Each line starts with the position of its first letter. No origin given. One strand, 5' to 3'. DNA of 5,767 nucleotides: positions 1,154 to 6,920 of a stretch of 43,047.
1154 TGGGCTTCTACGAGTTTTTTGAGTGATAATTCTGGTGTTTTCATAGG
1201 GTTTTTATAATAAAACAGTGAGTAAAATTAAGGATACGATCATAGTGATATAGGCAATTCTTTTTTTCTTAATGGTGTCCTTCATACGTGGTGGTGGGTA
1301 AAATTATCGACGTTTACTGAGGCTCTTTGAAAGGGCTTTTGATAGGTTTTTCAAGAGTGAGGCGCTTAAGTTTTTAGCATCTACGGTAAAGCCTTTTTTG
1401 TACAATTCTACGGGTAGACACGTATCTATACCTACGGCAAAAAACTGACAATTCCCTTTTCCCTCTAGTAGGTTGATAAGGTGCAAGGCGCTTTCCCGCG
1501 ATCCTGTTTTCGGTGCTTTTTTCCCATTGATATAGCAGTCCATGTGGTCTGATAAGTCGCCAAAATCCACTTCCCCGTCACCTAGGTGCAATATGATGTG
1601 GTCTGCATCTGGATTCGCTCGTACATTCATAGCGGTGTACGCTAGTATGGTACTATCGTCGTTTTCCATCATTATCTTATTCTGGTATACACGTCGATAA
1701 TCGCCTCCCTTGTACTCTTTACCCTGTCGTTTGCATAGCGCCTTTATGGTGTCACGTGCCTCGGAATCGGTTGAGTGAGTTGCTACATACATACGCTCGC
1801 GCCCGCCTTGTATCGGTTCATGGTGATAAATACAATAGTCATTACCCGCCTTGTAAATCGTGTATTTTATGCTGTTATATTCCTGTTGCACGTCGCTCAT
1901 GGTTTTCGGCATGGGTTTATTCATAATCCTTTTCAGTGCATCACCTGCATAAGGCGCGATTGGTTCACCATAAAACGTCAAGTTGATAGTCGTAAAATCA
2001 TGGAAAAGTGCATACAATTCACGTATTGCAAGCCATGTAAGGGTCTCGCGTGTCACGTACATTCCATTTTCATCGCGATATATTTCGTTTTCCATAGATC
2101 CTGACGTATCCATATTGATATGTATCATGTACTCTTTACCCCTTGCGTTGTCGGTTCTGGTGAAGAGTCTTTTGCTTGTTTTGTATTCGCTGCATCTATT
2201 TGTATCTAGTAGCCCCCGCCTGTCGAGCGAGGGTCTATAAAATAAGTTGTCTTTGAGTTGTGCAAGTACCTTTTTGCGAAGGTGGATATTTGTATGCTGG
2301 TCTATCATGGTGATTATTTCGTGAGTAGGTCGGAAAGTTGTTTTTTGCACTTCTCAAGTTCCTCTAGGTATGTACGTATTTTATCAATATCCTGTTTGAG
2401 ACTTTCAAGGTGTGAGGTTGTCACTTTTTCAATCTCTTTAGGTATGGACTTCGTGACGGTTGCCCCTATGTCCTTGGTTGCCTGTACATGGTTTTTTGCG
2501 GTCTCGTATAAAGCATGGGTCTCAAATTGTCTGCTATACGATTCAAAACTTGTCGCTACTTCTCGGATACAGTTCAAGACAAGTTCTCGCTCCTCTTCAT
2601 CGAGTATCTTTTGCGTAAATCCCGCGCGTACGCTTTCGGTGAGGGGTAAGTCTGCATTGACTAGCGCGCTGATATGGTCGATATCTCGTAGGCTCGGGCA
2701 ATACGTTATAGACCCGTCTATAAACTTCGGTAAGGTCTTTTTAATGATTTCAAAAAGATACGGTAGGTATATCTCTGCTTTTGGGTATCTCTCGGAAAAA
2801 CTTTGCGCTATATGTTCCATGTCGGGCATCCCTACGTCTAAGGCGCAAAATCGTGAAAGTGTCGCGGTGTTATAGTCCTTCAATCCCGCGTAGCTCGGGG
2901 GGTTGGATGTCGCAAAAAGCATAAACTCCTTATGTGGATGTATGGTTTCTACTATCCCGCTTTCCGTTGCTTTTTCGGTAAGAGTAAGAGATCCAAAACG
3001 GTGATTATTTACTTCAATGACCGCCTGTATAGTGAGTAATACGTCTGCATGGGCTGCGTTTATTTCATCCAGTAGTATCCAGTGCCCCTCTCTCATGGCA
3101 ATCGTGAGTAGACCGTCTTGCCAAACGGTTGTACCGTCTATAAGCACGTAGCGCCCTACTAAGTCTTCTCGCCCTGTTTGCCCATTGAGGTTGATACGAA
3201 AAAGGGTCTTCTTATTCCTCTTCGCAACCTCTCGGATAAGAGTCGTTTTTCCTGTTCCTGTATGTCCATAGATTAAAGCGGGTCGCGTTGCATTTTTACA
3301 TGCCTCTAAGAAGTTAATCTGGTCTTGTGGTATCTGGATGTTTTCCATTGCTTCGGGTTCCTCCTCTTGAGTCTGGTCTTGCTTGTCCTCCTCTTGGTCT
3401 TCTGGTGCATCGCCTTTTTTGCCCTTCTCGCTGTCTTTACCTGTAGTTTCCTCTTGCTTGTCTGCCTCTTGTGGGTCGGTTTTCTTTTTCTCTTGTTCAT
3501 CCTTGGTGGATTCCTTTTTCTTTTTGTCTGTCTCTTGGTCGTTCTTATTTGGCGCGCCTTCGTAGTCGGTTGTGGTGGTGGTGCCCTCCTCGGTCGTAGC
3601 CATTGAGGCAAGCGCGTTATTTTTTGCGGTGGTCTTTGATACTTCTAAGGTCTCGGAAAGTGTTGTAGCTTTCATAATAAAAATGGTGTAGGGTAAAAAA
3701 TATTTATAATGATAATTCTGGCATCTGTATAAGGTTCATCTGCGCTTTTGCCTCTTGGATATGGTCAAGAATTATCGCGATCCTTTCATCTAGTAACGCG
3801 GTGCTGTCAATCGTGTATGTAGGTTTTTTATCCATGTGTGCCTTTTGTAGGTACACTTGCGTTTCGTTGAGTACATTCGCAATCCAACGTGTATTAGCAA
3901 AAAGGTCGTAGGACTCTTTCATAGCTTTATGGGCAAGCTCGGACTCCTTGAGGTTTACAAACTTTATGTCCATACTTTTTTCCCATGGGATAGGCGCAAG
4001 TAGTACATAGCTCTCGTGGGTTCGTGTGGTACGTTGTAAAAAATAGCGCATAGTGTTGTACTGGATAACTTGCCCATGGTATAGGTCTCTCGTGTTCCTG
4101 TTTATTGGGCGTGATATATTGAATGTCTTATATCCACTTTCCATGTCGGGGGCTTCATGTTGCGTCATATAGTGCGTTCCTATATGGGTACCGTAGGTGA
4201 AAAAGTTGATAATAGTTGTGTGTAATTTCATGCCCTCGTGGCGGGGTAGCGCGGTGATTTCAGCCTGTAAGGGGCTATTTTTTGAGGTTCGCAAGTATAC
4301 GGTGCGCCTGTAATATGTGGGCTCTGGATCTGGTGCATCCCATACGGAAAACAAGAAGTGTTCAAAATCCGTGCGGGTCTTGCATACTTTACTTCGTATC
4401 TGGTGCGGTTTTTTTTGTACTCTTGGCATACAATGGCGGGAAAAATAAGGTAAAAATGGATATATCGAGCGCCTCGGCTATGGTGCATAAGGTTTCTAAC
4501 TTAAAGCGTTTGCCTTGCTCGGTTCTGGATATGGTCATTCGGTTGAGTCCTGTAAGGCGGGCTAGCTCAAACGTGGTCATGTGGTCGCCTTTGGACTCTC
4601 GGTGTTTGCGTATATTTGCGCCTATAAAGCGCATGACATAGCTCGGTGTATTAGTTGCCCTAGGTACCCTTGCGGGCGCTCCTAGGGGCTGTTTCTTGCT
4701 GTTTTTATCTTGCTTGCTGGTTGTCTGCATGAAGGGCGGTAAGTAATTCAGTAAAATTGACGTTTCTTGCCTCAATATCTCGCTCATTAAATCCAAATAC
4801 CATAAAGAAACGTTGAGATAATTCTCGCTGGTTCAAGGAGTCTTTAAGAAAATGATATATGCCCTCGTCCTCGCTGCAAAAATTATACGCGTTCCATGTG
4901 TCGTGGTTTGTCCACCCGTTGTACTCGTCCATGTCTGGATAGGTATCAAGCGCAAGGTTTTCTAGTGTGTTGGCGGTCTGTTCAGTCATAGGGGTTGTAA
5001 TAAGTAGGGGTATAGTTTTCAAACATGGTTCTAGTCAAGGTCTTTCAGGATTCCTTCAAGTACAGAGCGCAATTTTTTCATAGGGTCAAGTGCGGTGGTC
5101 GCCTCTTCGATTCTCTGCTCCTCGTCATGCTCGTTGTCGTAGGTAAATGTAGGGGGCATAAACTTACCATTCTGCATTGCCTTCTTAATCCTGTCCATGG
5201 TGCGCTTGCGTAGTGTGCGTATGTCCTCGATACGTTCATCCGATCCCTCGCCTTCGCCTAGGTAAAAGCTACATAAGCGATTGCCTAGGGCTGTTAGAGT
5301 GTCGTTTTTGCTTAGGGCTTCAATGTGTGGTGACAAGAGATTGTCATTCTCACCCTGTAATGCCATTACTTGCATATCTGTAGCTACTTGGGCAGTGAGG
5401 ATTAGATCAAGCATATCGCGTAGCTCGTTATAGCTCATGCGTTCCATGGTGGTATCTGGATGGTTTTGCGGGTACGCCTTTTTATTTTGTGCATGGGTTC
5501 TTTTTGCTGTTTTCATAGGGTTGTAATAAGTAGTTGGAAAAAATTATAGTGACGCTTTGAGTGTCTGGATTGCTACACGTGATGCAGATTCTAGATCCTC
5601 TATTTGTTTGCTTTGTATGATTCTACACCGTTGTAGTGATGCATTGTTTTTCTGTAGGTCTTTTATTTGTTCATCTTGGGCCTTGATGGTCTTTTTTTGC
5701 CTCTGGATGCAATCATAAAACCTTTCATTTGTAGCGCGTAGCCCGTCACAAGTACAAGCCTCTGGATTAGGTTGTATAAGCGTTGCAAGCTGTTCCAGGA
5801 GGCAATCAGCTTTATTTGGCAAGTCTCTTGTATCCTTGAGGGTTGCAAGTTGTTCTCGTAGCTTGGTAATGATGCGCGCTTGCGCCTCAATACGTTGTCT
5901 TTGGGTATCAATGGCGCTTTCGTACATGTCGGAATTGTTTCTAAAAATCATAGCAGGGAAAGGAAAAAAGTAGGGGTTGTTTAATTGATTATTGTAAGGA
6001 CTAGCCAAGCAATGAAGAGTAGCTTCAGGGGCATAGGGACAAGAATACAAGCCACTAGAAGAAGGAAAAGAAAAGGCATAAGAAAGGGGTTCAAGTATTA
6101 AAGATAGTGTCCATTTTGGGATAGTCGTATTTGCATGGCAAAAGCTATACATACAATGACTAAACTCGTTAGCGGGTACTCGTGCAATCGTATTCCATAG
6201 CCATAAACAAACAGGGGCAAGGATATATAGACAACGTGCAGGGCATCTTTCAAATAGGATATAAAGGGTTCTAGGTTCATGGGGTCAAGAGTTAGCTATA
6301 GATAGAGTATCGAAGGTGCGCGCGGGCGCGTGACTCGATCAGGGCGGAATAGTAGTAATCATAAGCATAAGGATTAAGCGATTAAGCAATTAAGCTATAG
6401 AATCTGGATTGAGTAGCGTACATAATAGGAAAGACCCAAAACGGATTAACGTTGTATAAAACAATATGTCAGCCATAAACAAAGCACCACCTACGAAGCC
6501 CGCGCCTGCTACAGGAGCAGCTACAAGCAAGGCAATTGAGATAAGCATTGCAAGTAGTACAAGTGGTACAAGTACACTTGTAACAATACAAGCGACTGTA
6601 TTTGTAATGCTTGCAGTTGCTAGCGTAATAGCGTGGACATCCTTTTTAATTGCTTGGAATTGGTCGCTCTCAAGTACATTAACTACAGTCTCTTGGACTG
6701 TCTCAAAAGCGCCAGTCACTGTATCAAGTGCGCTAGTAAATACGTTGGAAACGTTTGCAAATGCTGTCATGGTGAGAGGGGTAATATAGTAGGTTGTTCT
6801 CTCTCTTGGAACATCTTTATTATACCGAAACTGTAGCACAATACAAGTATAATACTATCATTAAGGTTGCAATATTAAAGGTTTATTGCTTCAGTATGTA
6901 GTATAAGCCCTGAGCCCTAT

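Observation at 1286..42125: Oriented TA-rich + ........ (G-free, C/A-rich) element abutting the start codons of the leftward genes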

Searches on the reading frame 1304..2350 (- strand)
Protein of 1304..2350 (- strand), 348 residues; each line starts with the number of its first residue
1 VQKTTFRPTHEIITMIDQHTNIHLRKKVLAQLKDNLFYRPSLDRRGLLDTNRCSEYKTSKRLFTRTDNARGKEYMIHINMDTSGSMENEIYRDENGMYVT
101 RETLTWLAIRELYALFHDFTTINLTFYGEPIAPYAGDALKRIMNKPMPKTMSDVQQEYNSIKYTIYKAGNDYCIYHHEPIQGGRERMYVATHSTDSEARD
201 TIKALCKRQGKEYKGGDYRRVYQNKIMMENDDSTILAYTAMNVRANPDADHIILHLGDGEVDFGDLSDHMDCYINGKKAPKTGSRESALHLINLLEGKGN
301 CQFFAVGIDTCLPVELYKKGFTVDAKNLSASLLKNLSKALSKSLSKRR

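Call 8: search_protein_families(library=pfam, proteins=[window:1304-2350:-], max_evalue=0.01)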
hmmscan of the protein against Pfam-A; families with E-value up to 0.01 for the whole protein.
window:1304-2350:- (348 aa): 0 families

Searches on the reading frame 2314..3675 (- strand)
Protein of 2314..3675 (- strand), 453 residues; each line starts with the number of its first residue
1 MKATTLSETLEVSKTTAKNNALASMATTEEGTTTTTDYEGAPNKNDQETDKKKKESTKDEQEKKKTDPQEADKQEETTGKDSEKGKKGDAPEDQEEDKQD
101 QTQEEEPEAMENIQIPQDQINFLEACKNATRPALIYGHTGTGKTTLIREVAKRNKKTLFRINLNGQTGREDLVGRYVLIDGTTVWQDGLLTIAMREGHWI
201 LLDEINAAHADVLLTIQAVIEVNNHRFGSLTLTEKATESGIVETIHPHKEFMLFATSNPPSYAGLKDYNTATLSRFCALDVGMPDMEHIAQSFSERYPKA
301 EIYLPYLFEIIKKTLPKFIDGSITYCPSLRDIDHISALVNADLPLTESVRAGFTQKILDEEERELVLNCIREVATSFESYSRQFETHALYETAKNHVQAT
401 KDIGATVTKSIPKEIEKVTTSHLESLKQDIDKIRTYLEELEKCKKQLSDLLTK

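Call 8: search_protein_families(library=pfam, proteins=[window:2314-3675:-], max_evalue=0.01)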
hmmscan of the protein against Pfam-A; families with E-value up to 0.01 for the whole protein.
window:2314-3675:- (453 aa): 11 families
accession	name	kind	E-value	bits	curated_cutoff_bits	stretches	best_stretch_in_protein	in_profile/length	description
PF07728.20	AAA_5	-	5.6e-25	88.4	22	1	134-276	3-139/139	AAA domain (dynein-related subfamily)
PF00004.35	AAA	-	9.5e-06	26.5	21.2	1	134-209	2-70/131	ATPase family associated with various cellular activities (AAA)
PF07726.17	AAA_3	-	1.7e-05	25.1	27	1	134-277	3-130/131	ATPase family associated with various cellular activities (AAA)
PF13191.12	AAA_16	-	1.9e-05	25.7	32.6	1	125-157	19-51/167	AAA ATPase domain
PF13401.12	AAA_22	-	3.2e-05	24.7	27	1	132-173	7-51/130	AAA domain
PF01637.24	ATPase_2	-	0.00013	22.3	33.2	1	127-157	17-47/225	ATPase domain predominantly from Archaea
PF13173.12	AAA_14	-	0.00026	21.5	27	1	131-221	3-86/129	AAA domain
PF12775.13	AAA_7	-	0.00043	20.3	25.8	1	122-167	25-73/181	P-loop containing dynein motor region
PF20030.5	bpMoxR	-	0.00082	18.9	27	1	117-229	17-130/205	MoxR domain in the MoxR-vWA-beta-propeller ternary systems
PF25201.1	nSTAND6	-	0.0018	18.7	27.7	0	133-174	21-65/148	Novel STAND NTPase 6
PF04111.17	APG6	-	0.0031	17.9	34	1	198-307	33-135/179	Apg6 BARA domain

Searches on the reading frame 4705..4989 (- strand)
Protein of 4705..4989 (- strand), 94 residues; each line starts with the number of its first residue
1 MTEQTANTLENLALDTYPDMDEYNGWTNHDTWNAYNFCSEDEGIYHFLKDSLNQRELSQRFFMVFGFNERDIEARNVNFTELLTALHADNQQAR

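Call 101: search_protein_families(library=pfam, proteins=[window:4705-4989:-], max_evalue=0.05)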
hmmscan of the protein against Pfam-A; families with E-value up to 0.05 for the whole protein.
window:4705-4989:- (94 aa): 1 family
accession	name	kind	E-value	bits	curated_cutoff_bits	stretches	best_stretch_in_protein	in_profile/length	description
PF23907.1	DUF7249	-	3e-06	28.6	27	1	21-55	3-37/93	Family of unknown function (DUF7249)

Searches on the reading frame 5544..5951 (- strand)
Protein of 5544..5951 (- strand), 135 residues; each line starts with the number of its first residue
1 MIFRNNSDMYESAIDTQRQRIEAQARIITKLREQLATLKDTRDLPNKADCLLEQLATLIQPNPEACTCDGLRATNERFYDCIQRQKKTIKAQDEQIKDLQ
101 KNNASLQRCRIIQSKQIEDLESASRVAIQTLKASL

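Call 65: search_protein_families(library=pfam, proteins=[window:5544-5951:-], max_evalue=0.01)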
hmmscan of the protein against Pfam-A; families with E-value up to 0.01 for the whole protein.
window:5544-5951:- (135 aa): 2 families
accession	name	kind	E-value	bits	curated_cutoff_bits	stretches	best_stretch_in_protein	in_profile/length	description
PF04977.20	DivIC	-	0.003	17.8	28.9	1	83-127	13-58/80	Septum formation initiator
PF25443.1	ANG-1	-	0.0062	17.1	28.5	0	69-109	49-89/105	ANG-1-like domain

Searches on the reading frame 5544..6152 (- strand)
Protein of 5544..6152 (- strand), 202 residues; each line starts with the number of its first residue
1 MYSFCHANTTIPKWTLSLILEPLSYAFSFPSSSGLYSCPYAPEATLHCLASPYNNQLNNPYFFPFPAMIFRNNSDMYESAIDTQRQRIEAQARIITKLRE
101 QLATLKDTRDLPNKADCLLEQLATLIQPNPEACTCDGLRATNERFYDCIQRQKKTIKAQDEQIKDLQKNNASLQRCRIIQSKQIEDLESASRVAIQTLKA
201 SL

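Call 8: search_protein_families(library=pfam, proteins=[window:5544-6152:-], max_evalue=0.01)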
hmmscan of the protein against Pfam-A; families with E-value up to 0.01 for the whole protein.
window:5544-6152:- (202 aa): 1 family
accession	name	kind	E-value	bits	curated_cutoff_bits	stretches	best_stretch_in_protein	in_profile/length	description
PF01519.22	DUF16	-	0.002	19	40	0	149-173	50-74/104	Protein of unknown function DUF16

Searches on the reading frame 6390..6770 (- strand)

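Call 65: search_protein_families(library=pfam, proteins=[window:6390-6770:-], max_evalue=0.01)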
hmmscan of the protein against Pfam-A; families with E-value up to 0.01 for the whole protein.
window:6390-6770:- (126 aa): 1 family
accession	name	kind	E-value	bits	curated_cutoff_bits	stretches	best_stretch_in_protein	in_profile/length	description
PF07168.17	Ureide_permease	-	0.0073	15.5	27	1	10-75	196-261/359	Ureide permease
